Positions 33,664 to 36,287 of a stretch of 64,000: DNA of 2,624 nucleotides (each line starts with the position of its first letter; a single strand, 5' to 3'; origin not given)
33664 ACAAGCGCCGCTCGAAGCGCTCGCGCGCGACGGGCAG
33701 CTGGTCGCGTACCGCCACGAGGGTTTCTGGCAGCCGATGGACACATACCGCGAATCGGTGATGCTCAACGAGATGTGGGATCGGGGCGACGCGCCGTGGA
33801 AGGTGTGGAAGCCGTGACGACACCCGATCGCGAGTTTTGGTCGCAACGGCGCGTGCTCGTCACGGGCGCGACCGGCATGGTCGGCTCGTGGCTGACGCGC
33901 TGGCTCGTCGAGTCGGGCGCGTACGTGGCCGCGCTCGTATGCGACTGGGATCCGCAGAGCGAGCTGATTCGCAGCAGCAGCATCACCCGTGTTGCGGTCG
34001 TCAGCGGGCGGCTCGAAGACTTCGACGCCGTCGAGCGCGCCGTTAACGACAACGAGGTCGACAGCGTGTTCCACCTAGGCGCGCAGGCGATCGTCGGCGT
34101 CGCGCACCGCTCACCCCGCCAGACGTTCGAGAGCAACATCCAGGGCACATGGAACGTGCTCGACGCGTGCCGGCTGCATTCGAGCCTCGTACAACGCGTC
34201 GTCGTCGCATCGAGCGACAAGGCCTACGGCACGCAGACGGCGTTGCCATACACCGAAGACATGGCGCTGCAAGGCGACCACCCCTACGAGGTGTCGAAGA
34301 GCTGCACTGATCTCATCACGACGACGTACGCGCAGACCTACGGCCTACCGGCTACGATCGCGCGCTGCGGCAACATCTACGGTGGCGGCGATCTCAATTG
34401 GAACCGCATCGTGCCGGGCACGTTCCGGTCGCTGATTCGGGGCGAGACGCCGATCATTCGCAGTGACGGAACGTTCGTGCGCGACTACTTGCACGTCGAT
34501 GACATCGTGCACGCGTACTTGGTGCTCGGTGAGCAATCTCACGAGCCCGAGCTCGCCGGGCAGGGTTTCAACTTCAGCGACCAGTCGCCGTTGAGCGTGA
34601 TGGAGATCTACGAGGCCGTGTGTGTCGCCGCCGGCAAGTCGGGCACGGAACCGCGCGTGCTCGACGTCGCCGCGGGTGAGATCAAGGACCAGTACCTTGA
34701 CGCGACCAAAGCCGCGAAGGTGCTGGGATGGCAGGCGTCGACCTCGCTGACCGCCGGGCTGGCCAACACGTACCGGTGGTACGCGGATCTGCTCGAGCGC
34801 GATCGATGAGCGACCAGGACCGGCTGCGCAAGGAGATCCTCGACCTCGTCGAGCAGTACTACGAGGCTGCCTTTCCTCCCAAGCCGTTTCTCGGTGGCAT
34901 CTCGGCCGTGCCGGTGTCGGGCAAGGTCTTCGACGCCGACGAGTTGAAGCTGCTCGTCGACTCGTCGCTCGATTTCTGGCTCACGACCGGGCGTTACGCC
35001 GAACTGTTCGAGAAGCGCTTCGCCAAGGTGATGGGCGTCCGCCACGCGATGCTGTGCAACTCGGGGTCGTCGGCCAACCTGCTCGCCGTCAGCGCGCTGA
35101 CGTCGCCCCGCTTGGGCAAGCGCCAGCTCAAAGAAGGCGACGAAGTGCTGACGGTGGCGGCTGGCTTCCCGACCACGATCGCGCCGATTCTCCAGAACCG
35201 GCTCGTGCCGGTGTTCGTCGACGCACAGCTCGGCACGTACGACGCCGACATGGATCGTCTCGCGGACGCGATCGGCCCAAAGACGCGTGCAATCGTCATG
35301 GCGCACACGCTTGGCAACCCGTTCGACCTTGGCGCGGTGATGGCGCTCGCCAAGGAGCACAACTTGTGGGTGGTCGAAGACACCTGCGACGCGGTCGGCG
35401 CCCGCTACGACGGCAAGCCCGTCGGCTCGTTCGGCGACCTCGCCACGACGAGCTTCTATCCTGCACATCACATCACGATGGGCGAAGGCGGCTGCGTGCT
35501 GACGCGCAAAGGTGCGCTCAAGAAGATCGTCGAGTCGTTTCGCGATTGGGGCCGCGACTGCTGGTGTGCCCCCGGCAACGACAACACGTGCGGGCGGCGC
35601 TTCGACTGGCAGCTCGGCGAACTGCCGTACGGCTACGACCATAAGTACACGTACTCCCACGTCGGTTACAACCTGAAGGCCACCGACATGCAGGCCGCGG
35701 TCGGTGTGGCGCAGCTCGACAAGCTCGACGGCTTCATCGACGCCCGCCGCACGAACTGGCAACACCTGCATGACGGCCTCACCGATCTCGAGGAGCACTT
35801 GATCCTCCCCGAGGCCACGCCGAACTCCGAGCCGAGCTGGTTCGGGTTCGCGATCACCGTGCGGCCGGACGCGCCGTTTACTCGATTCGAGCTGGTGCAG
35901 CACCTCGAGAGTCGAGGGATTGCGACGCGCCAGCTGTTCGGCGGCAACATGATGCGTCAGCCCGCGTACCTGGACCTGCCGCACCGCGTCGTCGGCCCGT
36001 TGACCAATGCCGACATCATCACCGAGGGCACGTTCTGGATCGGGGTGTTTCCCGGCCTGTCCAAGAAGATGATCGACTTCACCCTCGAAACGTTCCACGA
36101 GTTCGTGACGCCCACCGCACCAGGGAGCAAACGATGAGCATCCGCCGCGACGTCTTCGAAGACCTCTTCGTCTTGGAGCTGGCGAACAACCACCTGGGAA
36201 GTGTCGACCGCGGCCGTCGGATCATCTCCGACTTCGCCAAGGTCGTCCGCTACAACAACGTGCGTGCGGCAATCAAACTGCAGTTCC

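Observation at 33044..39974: Six-gene translationally coupled operon joining the CDP-3,6-dideoxyhexose pathway to a NeuB-type aldolase, a YerE-like ThDP enzyme and a polyprenyl-phosphate GT2: predicted route to an unusual branched or chain-extended deoxysugar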

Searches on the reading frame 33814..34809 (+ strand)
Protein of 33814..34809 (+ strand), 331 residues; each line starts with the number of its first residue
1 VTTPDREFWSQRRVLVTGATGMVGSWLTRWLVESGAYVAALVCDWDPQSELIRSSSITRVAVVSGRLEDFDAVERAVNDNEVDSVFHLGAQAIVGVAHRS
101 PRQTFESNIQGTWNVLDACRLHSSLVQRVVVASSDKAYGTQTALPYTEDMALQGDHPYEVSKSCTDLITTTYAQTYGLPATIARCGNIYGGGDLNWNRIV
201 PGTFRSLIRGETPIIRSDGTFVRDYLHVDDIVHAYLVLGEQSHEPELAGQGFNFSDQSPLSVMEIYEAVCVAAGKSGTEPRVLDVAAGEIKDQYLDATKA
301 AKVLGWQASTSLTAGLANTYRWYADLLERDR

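Call 9: search_protein_families(library=pfam, proteins=[window:33814-34809:+])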
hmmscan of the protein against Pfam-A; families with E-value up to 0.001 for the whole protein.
window:33814-34809:+ (331 aa): 9 families
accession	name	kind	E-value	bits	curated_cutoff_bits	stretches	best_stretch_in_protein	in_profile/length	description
PF16363.11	GDP_Man_Dehyd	-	2.3e-47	162.5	27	1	15-318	1-331/332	GDP-mannose 4,6 dehydratase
PF01370.27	Epimerase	-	2.1e-46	158.7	20.9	1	14-241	1-227/240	NAD dependent epimerase/dehydratase family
PF01073.25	3Beta_HSD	-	2.7e-15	56.6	22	1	15-262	1-257/280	3-beta hydroxysteroid dehydrogenase/isomerase family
PF02719.21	Polysacc_synt_2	-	6e-14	52.3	20.2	1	14-143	1-137/293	Polysaccharide biosynthesis protein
PF07993.18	NAD_binding_4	-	6.4e-11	42.3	20.1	1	16-231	1-254/258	Male sterility protein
PF04321.23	RmlD_sub_bind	-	2.1e-09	37.3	27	1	13-195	2-158/287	RmlD substrate binding domain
PF13460.12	NAD_binding_10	-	1.5e-08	35.2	27.2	1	18-143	1-108/184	NAD(P)H-binding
PF05368.20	NmrA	-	1.5e-08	35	27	1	12-87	3-75/298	NmrA-like family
PF08659.16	KR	-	2.3e-06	28.1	22.6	1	14-146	3-149/180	KR domain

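Call 10: search_protein_families(library=ncbifam, proteins=[window:33814-34809:+])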
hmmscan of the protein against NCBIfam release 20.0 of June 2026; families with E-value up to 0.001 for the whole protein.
window:33814-34809:+ (331 aa): 35 families (the best 25 are shown)
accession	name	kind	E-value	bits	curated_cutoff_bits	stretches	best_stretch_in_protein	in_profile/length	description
TIGR02622.1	CDP_4_6_dhtase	equivalog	1e-56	192.6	278.45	1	8-326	1-333/352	CDP-glucose 4,6-dehydratase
TIGR01181.1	dTDP_gluc_dehyt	equivalog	1e-41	143.1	365.1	1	13-325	1-313/321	dTDP-glucose 4,6-dehydratase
TIGR04180.1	EDH_00030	hypoth_equivalog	9.9e-39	133.1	475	1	14-309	1-295/297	NAD-dependent 4,6-dehydratase LegB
TIGR01179.1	galE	equivalog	3e-38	131.5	262.3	2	13-190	1-178/332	UDP-glucose 4-epimerase GalE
NF007582.0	PRK10217.1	equivalog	7.4e-25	87.8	698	1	12-323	2-331/355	dTDP-glucose 4,6-dehydratase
NF007956.0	PRK10675.1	subfamily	2.4e-24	86.1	394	2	13-169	2-160/338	UDP-glucose 4-epimerase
NF007490.0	PRK10084.1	subfamily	1.5e-21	76.8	649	1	13-324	2-335/361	dTDP-glucose 4,6-dehydratase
NF011728.1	PRK15181.1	equivalog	2.7e-20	72.7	760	1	11-325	15-339/348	Vi polysaccharide biosynthesis UDP-N-acetylglucosaminuronic acid C-4 epimerase TviC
NF047922.1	GDPFucSynFcl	equivalog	7.9e-18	64.9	500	1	11-325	2-303/308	GDP-L-fucose synthase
TIGR03466.1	HpnA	hypoth_equivalog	3.6e-17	62.2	367.65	1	13-148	2-128/327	hopanoid-associated sugar epimerase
NF042422.1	oxyalk_red_OleD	equivalog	5.8e-17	62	580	1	13-280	2-257/329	2-alkyl-3-oxoalkanoate reductase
NF043036.1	ErythonDh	equivalog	1.4e-15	57.3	325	1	13-174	2-165/321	D-erythronate dehydrogenase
TIGR01746.1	Thioester-redct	subfamily_domain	3.1e-15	56.3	213.35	1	14-269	2-277/371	thioester reductase domain-containing protein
TIGR01472.1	gmd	equivalog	8.5e-15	54.8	415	1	14-181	3-178/342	GDP-mannose 4,6-dehydratase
NF058621.1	DiazavRedAvaA7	equivalog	8.1e-14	51.9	400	1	13-284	2-257/304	3-diazoavenalumate denitrifying reductase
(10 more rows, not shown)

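Call 89: search_solved_structures(query=window:33814-34806:+, max_evalue=1e-15)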
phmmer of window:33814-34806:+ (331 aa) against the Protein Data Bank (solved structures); distinct sequences matched with E-value up to 1e-15: 59.
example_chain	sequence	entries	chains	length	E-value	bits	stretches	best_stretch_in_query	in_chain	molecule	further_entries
1wvg_A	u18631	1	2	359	6e-37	130.7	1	5-324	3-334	CDP-glucose 4,6-dehydratase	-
1rkx_A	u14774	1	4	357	7.2e-36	127.2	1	6-326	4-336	CDP-glucose-4,6-dehydratase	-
4zrm_A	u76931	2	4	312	1.9e-30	109.4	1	11-327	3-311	UDP-glucose 4-epimerase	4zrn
1r66_A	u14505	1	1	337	3.3e-27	98.7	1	13-325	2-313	TDP-glucose-4,6-dehydratase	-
10ke_A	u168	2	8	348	1.2e-26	96.9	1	12-327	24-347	Capsular polysaccharide biosynthesis protein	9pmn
1r6d_A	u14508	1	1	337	1.6e-26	96.5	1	13-325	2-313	TDP-glucose-4,6-dehydratase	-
6bi4_A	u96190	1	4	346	1.6e-26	96.5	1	12-324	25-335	dTDP-glucose 4,6-dehydratase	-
8shh_A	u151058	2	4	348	3e-26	95.5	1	11-324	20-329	dTDP-glucose 4,6-dehydratase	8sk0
5u4q_A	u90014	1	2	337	3.5e-26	95.3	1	13-326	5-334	dTDP-glucose 4,6-dehydratase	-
2hun_A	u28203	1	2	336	5.8e-26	94.6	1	12-324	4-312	336aa long hypothetical dTDP-glucose 4,6-dehydratase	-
6vlo_A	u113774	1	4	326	2.6e-23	85.9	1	12-324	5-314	Putative dTDP-D-glucose 4,6-dehydratase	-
8rdg_A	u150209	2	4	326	3.1e-23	85.6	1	13-271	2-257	SDR family NAD(P)-dependent oxidoreductase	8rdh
8du1_A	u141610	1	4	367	6.7e-23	84.5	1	12-326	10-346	dTDP-glucose 4,6-dehydratase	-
6kv9_A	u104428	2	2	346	7.3e-23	84.4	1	13-323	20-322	MoeE5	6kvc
8rdi_A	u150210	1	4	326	1.1e-22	83.8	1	13-271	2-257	SDR family NAD(P)-dependent oxidoreductase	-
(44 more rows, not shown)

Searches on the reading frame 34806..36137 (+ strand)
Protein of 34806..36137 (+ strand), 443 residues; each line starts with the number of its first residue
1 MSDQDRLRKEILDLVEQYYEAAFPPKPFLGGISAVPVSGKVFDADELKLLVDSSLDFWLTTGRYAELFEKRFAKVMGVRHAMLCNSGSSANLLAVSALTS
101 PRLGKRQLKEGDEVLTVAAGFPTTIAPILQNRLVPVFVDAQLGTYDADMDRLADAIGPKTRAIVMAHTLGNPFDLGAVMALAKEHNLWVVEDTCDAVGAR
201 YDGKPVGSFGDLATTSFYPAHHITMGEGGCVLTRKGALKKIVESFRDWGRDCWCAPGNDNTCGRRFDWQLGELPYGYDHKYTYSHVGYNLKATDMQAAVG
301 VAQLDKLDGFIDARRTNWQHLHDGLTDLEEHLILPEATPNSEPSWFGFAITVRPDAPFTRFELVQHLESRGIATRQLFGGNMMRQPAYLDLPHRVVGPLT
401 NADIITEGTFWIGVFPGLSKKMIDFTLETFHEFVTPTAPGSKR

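Call 9: search_protein_families(library=pfam, proteins=[window:34806-36137:+])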
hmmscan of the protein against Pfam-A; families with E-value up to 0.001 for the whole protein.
window:34806-36137:+ (443 aa): 3 families
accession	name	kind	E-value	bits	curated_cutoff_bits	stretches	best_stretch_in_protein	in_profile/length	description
PF01041.23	DegT_DnrJ_EryC1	-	6.2e-87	292.6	19.8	1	47-424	8-353/360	DegT/DnrJ/EryC1/StrS aminotransferase family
PF01053.26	Cys_Met_Meta_PP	-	5.1e-05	22.4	27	1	66-194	55-175/381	Cys/Met metabolism PLP-dependent enzyme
PF01212.27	Beta_elim_lyase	-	0.00018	21.4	27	1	68-196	37-172/288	Beta-eliminating lyase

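Call 10: search_protein_families(library=ncbifam, proteins=[window:34806-36137:+])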
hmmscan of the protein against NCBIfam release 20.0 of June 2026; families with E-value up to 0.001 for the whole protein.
window:34806-36137:+ (443 aa): 10 families
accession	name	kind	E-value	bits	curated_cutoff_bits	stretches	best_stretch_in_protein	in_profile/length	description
NF011936.0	PRK15407.1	equivalog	4.1e-217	721.1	423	1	3-435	5-437/440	lipopolysaccharide biosynthesis protein RfbH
TIGR03588.1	PseC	equivalog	1.7e-54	185.2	423.5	1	36-431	3-377/380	UDP-4-amino-4,6-dideoxy-N-acetyl-beta-L-altrosamine transaminase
TIGR04181.1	NHT_00031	hypoth_equivalog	4.7e-44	150.7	420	2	41-240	7-215/359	LegC family aminotransferase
NF008687.0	PRK11706.1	equivalog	7.9e-39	133.5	375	2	61-249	29-209/375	dTDP-4-amino-4,6-dideoxygalactose transaminase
NF008658.2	PRK11658.1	equivalog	1.9e-34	119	631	1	36-428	6-371/379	UDP-4-amino-4-deoxy-L-arabinose aminotransferase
TIGR02379.1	ECA_wecE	subfamily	3.5e-33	114.9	434.85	1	61-336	29-279/376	dTDP-4-amino-4,6-dideoxy-D-glucose transaminase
TIGR04427.1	PLP_DesI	equivalog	2e-27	96.3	650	1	55-251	42-230/390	dTDP-4-dehydro-6-deoxyglucose aminotransferase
NF004770.0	PRK06108.1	subfamily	7.8e-10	38.1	422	1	65-213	83-230/396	pyridoxal phosphate-dependent aminotransferase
TIGR01326.1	OAH_OAS_sulfhy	subfamily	3.1e-05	22.9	495.1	1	66-222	60-209/418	O-acetylhomoserine aminocarboxypropyltransferase/cysteine synthase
NF006096.0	PRK08248.1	equivalog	0.00012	20.9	726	1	66-211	67-202/431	homocysteine synthase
